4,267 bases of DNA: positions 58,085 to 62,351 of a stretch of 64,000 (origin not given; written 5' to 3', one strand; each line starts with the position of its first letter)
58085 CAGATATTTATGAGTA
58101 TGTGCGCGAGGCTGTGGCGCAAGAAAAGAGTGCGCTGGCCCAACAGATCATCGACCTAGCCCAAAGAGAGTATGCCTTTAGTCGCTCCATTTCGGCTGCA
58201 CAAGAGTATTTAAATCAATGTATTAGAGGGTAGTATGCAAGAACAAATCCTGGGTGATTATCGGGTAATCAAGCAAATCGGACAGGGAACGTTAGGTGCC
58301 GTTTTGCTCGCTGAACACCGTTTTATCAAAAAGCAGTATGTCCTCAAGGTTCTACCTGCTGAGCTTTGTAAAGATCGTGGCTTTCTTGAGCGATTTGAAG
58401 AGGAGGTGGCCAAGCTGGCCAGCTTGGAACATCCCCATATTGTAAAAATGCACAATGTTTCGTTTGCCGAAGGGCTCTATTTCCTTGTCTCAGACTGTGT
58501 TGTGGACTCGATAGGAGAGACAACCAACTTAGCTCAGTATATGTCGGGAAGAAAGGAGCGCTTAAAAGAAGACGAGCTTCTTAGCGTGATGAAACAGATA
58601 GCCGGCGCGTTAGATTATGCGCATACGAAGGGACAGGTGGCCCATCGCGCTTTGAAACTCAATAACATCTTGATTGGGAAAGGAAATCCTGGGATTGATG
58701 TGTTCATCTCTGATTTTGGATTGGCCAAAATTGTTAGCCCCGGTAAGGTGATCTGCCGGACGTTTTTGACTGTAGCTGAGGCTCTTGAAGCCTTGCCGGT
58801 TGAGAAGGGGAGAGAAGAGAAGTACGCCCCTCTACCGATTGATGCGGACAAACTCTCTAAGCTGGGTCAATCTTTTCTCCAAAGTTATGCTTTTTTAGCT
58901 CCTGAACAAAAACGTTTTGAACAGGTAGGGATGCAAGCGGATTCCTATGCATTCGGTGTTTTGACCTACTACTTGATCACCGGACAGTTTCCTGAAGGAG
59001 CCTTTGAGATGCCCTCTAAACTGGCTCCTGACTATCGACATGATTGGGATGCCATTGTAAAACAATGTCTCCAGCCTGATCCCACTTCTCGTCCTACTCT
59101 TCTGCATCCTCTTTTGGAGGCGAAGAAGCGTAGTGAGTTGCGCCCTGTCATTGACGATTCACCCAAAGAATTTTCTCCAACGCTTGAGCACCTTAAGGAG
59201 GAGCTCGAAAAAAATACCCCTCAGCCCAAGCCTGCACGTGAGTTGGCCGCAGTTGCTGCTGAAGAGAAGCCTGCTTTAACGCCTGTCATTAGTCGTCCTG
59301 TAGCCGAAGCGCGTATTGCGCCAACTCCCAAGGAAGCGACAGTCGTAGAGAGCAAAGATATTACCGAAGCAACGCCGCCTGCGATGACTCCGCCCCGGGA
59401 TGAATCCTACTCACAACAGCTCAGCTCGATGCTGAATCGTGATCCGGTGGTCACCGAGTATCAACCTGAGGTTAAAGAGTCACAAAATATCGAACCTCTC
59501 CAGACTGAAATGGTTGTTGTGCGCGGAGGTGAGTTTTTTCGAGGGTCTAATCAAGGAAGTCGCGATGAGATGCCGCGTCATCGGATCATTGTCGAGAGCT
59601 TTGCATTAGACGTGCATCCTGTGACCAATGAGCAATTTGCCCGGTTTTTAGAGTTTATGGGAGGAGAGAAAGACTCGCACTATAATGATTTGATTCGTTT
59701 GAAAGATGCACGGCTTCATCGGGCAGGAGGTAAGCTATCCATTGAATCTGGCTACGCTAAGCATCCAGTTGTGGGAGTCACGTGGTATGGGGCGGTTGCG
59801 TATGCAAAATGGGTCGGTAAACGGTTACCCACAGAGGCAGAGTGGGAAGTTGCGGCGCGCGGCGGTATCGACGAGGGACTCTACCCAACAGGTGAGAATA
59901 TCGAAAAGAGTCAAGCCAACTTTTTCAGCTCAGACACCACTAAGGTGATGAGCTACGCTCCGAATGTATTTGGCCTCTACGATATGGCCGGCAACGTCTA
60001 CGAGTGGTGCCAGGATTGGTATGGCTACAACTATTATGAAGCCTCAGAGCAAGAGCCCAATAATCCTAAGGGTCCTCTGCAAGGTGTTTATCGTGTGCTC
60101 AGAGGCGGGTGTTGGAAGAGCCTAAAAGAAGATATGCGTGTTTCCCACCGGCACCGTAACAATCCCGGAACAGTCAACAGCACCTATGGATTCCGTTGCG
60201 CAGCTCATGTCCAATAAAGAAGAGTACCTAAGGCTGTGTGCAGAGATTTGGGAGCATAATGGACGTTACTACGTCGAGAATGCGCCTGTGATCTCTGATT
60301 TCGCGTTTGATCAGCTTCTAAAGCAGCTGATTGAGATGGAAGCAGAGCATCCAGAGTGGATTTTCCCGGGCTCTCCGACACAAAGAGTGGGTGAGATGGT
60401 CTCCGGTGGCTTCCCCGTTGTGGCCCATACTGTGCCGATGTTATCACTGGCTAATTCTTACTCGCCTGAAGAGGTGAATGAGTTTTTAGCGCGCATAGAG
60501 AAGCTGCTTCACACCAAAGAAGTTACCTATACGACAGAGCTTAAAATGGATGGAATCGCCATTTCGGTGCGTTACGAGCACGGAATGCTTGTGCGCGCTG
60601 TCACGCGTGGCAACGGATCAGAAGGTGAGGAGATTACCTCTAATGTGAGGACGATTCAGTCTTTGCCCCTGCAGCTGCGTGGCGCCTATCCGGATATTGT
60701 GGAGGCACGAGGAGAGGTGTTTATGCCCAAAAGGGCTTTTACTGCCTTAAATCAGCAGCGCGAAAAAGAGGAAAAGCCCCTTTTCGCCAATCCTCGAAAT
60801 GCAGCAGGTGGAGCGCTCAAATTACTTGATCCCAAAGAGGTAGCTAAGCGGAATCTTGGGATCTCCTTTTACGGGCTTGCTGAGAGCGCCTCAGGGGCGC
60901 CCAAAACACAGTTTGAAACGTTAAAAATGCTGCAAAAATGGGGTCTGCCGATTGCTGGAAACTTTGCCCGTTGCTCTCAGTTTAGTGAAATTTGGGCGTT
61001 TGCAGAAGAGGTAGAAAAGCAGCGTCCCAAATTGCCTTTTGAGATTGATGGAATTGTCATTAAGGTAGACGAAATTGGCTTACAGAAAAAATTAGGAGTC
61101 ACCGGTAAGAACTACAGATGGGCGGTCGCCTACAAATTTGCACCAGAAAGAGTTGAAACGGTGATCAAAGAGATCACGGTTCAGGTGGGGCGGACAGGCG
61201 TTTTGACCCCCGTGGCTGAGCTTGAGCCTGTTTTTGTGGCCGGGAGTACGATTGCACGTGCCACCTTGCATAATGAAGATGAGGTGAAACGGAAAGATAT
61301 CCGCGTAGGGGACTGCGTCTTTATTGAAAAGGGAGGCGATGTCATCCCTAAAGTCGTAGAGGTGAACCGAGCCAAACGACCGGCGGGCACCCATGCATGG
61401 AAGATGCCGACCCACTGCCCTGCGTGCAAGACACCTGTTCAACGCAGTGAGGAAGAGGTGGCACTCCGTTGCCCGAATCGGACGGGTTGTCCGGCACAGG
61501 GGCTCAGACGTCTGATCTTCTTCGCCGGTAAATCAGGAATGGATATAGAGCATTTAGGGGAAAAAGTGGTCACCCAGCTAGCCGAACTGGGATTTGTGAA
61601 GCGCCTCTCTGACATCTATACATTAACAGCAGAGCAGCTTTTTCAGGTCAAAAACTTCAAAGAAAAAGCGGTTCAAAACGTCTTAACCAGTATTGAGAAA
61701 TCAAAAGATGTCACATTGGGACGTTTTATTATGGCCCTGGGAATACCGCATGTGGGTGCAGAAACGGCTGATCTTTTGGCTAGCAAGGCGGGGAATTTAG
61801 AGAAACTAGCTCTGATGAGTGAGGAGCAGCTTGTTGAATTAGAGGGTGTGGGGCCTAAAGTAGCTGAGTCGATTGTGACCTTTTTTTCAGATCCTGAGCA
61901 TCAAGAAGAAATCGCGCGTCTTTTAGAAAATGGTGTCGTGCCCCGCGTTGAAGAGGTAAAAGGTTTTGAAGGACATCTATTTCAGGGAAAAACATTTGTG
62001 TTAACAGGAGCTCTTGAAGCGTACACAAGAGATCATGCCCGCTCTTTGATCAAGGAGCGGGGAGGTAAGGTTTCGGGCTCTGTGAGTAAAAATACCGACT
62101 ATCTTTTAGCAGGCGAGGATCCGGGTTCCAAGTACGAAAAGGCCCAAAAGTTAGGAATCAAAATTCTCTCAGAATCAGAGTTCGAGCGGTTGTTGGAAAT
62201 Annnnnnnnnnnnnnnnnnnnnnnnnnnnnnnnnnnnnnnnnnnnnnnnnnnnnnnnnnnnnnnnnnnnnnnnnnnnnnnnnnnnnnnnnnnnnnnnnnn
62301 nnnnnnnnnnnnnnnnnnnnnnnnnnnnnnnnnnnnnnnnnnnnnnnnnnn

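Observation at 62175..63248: Membrane-anchored Josephin-like / papain-fold cysteine protease candidate (possible deubiquitinase effector)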

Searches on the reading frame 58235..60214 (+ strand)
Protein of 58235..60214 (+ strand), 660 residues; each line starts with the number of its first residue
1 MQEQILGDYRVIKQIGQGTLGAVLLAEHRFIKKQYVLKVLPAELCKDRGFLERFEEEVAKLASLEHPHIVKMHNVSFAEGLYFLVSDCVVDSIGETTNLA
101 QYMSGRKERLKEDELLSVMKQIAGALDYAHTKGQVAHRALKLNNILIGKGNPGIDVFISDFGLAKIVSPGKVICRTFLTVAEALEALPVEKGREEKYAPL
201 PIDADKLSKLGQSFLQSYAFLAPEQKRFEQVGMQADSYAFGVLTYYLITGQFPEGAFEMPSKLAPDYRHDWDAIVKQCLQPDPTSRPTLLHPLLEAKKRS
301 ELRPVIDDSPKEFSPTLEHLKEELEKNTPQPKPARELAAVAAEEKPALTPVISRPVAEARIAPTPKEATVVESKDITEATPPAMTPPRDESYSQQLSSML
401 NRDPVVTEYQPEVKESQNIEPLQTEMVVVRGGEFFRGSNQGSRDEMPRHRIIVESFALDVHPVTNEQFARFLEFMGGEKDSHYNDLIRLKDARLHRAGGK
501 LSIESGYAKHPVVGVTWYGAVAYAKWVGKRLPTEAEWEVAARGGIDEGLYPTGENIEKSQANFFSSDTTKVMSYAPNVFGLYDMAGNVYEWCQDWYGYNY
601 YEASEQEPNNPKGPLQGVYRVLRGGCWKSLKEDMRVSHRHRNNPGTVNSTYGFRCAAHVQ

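Call 72: search_protein_families(library=ncbifam, proteins=[window:58235-60214:+], max_evalue=0.00001)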
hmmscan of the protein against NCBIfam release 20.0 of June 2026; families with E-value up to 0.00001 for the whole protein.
window:58235-60214:+ (660 aa): 15 families
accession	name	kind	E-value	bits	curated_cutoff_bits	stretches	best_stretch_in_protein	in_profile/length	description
NF033483.0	PknB_PASTA_kin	equivalog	2.5e-36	125.9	450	2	7-168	7-158/563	Stk1 family PASTA domain-containing Ser/Thr kinase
TIGR03440.2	egtB_TIGR03440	equivalog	1.1e-33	117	360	2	508-656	272-413/413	ergothioneine biosynthesis protein EgtB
TIGR03525.2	GldK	equivalog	6.3e-30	104.8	350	1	505-658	215-406/408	T9SS ring complex lipoprotein PorK/GldK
NF047741.1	antiphage_MADS6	equivalog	5.2e-27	94.6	460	2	4-87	491-572/612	methylation-associated defense system protein kinase MAD6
NF052427.1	StpK7MSMEG_1200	equivalog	1.6e-24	86.3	900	1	1-166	1-157/601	serine/threonine protein kinase StpK7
NF041186.1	SenA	equivalog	1.6e-23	83.7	420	1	415-657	159-382/382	selenoneine synthase SenA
NF033442.0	BREX_PglW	equivalog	8e-19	66.9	990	1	95-253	294-427/1391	BREX system serine/threonine kinase PglW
NF051459.1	pyoverdine_PvdO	equivalog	3.1e-17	62.6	500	1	424-656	34-277/280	dihydropyoverdine dehydrogenase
NF009651.0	PRK13184.1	equivalog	8.2e-17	60.5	839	1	7-253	2-230/932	serine/threonine-protein kinase PknD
TIGR03903.1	TOMM_kin_cyc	equivalog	2.3e-14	52.2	705.75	1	34-181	5-146/1267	TOMM system kinase/cyclase fusion protein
TIGR03524.1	GldJ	equivalog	6e-12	45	458.2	1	568-596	337-365/559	gliding motility lipoprotein GldJ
TIGR03530.1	GldJ_short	equivalog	1.3e-09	37.4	382.9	1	568-656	289-389/396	gliding motility lipoprotein GldJ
TIGR04344.1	ovoA_Nterm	equivalog_domain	2.5e-09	36.5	400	1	513-641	298-430/444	5-histidylcysteine sulfoxide synthase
TIGR02171.1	Fb_sc_TIGR02171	subfamily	4.1e-09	35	544.35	1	528-650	158-271/912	TIGR02171 family lipoprotein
NF038150.1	lanthi_synth_IV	equivalog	4e-07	28.8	650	0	218-295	359-433/851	class IV lanthionine synthetase LanL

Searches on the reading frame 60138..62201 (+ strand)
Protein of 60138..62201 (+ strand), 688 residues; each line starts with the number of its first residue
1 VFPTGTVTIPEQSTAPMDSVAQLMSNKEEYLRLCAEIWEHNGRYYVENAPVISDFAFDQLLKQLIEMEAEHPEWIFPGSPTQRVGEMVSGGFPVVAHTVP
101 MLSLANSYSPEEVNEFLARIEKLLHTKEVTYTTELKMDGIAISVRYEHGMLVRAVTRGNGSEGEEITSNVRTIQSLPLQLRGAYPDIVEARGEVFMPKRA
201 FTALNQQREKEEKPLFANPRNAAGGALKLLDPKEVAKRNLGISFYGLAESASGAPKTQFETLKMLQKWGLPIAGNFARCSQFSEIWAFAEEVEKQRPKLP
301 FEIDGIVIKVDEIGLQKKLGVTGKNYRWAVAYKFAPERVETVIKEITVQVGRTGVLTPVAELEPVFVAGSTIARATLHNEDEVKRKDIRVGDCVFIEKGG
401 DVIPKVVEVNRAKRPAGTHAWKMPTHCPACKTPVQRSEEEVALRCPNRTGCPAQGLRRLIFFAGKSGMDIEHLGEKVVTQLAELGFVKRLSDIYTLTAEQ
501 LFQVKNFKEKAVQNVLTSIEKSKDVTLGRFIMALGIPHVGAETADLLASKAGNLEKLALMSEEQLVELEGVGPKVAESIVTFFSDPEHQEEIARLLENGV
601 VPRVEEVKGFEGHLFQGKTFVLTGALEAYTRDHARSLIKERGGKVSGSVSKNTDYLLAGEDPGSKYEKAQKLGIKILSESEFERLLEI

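Call 72: search_protein_families(library=ncbifam, proteins=[window:60138-62201:+], max_evalue=0.00001)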
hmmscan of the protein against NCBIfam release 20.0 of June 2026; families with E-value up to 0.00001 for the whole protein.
window:60138-62201:+ (688 aa): 6 families
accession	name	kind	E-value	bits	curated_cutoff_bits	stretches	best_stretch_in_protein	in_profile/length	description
NF005932.1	PRK07956.1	equivalog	1.4e-256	853.3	369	1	29-686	2-664/664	NAD-dependent DNA ligase LigA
TIGR00575.1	dnlj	equivalog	3.5e-247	822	444.45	1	33-682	1-652/652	NAD-dependent DNA ligase LigA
NF010931.0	PRK14351.1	equivalog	5.4e-191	636.7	1051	1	15-687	22-683/692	NAD-dependent DNA ligase LigA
NF010930.0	PRK14350.1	equivalog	4.1e-121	405.4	652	1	27-686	6-665/669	NAD-dependent DNA ligase LigA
NF005987.0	PRK08097.1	equivalog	4.3e-57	193.8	498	1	26-599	30-556/562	NAD-dependent DNA ligase LigB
NF004844.0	PRK06195.1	equivalog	7e-08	32.2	373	1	604-664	210-270/309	DNA polymerase III subunit epsilon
